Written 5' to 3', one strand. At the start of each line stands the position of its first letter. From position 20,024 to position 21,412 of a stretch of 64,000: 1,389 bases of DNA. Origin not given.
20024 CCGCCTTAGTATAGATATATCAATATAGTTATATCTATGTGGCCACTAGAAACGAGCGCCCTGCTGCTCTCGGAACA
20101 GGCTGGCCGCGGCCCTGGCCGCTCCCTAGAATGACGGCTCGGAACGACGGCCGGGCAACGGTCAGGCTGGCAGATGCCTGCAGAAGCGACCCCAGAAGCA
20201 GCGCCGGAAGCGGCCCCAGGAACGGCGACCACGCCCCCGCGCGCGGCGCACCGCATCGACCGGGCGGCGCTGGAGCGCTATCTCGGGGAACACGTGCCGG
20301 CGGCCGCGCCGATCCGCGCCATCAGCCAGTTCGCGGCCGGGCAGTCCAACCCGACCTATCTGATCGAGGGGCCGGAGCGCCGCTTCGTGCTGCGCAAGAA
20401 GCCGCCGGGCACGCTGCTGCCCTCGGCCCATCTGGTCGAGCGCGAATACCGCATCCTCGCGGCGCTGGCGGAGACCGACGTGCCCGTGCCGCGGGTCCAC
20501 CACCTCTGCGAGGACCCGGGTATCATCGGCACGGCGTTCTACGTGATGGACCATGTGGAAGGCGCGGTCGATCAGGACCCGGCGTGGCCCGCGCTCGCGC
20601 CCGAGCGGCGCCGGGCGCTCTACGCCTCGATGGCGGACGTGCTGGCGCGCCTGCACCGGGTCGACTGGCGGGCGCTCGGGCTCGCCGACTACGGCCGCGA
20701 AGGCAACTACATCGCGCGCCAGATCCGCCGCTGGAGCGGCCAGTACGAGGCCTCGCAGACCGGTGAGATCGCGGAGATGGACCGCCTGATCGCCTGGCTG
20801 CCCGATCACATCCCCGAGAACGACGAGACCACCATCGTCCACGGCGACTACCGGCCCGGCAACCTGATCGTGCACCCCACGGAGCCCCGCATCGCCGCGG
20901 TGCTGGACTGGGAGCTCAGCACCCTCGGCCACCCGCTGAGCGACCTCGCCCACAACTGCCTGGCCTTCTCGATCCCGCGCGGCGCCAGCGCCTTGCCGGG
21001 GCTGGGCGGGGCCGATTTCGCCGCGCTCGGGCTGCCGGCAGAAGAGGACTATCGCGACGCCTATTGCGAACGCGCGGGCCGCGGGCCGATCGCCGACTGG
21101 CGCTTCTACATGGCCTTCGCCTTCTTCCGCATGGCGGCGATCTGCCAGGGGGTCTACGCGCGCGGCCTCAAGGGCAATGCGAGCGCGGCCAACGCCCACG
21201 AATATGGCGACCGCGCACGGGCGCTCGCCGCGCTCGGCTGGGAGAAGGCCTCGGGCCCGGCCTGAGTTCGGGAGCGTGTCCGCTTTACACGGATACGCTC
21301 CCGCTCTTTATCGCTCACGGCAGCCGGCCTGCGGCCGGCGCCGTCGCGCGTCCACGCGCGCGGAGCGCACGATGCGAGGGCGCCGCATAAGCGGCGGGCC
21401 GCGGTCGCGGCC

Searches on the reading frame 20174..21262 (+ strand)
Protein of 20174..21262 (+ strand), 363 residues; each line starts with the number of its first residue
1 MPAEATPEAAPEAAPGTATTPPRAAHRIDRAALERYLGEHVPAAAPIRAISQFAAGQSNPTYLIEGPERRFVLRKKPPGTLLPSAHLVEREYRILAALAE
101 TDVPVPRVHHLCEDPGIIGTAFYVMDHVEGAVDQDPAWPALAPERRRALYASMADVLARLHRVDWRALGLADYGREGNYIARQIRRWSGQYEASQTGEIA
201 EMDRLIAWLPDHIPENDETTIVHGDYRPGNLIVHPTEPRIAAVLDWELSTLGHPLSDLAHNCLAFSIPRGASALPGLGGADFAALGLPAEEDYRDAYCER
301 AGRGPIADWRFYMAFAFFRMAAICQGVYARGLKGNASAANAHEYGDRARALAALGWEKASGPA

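Call 73: search_protein_families(library=pfam, proteins=[window:20174-21262:+], max_evalue=0.001)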
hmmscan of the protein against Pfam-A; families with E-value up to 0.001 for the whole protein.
window:20174-21262:+ (363 aa): 1 family
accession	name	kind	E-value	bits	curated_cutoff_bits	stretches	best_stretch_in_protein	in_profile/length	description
PF01636.29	APH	-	3.9e-56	190.9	23.2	1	50-282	2-230/239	Phosphotransferase enzyme family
